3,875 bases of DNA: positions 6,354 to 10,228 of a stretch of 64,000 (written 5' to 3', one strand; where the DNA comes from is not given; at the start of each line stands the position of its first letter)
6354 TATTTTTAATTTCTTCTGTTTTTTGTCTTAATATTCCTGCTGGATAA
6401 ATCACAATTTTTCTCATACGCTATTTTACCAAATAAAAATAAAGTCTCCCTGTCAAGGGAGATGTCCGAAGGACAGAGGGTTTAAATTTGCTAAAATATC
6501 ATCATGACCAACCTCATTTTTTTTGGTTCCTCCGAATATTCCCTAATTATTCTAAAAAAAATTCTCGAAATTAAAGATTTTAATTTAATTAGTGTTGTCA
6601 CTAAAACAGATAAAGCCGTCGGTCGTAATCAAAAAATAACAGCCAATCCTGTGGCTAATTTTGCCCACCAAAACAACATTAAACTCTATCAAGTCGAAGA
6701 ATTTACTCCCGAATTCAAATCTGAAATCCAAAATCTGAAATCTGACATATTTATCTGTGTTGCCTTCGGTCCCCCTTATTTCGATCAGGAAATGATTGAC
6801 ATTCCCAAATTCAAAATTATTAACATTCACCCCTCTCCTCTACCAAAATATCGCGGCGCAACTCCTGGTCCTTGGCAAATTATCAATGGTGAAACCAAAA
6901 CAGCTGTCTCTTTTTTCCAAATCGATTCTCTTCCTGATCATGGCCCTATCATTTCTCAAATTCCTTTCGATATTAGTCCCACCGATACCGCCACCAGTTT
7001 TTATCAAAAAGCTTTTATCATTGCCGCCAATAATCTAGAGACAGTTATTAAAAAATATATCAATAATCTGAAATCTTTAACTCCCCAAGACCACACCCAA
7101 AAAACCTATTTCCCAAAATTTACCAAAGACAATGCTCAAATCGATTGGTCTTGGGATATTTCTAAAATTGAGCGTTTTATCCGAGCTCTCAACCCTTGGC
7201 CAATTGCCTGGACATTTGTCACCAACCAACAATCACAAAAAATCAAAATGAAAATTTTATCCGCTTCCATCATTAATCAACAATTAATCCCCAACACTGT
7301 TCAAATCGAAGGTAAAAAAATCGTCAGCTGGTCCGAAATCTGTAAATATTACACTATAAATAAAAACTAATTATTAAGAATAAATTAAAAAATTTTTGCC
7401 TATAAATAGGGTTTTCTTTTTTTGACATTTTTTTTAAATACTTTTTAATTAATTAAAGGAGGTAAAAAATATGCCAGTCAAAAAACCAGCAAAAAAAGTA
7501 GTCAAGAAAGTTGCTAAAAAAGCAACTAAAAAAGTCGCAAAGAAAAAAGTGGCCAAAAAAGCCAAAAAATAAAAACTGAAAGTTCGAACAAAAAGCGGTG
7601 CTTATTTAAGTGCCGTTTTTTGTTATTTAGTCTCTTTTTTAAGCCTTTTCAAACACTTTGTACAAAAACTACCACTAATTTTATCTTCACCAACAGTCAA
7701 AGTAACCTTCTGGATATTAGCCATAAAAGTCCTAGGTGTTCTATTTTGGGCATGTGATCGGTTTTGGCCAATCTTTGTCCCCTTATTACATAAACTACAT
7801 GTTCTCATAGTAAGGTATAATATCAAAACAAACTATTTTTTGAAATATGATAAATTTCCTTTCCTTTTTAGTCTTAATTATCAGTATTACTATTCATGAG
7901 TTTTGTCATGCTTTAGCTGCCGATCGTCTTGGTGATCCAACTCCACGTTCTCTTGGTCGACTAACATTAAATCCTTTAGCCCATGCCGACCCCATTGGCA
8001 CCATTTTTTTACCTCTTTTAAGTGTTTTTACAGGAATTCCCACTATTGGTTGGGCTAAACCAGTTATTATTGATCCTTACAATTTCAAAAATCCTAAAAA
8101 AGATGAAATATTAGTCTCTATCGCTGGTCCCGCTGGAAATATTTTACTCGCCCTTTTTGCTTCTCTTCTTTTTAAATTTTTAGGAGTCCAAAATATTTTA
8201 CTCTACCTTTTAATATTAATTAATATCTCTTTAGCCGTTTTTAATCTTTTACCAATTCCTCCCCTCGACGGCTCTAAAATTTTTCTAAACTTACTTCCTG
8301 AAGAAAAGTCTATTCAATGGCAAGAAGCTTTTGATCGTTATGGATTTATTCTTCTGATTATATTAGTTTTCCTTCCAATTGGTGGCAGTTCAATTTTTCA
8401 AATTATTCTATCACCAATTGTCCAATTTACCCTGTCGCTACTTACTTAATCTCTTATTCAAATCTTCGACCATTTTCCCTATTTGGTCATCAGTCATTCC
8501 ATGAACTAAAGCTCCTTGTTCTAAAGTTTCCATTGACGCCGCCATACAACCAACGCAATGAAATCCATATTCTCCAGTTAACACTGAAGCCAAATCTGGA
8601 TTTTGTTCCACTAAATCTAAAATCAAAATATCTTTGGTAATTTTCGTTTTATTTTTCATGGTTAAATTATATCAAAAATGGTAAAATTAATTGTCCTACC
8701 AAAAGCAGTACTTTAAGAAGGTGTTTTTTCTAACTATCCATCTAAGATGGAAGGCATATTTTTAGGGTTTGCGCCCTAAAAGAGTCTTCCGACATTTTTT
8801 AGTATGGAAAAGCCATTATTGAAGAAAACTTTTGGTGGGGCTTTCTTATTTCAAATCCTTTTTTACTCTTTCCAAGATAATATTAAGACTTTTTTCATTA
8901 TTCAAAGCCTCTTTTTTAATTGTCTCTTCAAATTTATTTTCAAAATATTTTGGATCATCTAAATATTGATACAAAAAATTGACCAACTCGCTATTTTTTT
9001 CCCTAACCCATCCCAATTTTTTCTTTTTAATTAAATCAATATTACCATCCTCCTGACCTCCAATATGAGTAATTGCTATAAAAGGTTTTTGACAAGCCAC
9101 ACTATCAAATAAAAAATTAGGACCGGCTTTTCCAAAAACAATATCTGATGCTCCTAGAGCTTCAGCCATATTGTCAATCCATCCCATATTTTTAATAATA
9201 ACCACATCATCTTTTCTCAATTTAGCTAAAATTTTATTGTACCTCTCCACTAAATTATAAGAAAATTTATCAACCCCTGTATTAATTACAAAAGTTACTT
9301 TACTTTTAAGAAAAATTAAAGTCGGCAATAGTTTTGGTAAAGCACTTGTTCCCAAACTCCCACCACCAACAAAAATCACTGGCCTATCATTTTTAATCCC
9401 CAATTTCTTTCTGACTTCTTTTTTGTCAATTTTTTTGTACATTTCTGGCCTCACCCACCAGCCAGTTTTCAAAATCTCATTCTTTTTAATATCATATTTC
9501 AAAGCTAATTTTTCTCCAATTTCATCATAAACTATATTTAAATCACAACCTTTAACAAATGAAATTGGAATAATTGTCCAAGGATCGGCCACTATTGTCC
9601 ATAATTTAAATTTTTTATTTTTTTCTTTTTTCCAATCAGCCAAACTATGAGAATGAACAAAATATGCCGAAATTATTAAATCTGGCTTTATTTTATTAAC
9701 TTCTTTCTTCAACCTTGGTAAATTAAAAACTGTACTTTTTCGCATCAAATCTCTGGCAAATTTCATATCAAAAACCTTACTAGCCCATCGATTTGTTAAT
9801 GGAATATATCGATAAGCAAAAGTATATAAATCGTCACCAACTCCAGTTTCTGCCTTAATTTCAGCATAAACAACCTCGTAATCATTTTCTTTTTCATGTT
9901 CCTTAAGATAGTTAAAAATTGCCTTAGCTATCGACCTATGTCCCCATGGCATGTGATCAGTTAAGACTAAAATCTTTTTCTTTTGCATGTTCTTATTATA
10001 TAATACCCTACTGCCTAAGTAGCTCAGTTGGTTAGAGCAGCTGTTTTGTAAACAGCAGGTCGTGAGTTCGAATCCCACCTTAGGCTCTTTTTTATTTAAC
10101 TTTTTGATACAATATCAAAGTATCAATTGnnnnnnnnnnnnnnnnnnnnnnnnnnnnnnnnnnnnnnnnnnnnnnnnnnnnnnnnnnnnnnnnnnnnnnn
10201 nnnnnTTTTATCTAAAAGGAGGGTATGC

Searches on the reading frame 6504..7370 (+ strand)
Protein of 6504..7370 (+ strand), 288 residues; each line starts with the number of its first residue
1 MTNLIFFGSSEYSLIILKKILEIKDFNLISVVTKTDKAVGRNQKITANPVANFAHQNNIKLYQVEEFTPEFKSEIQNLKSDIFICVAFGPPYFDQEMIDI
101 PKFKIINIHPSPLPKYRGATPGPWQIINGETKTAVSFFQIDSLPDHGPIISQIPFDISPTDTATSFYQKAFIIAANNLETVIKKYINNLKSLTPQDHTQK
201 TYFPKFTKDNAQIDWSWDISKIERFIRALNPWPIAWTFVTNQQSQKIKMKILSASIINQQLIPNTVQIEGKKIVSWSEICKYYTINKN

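Call 42: search_protein_families(library=pfam, proteins=[window:6504-7370:+], max_evalue=0.0001)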
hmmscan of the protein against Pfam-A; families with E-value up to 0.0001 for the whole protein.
window:6504-7370:+ (288 aa): 2 families
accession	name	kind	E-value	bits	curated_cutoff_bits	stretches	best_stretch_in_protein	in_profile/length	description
PF00551.24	Formyl_trans_N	-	8.7e-26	91.2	26.1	1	8-170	10-169/181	Formyl transferase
PF02911.23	Formyl_trans_C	-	1.3e-11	44.9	21.1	1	206-259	2-50/100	Formyl transferase, C-terminal domain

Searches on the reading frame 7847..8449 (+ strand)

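Call 42: search_protein_families(library=pfam, proteins=[window:7847-8449:+], max_evalue=0.0001)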
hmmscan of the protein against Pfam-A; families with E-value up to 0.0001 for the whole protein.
window:7847-8449:+ (200 aa): 1 family
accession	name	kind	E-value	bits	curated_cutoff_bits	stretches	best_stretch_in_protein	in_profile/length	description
PF02163.28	Peptidase_M50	-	1.6e-18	67.4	27.2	2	118-173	162-221/221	Peptidase family M50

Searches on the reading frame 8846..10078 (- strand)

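Call 42: search_protein_families(library=pfam, proteins=[window:8846-10078:-], max_evalue=0.0001)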
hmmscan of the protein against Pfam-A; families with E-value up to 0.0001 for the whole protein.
window:8846-10078:- (410 aa): 2 families
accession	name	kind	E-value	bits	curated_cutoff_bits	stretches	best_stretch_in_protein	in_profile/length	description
PF04101.22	Glyco_tran_28_C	-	3.3e-09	37.4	22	1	234-394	1-158/166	Glycosyltransferase family 28 C-terminal domain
PF06925.17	MGDG_synth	-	6e-05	23.6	25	0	47-206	1-166/169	Monogalactosyldiacylglycerol (MGDG) synthase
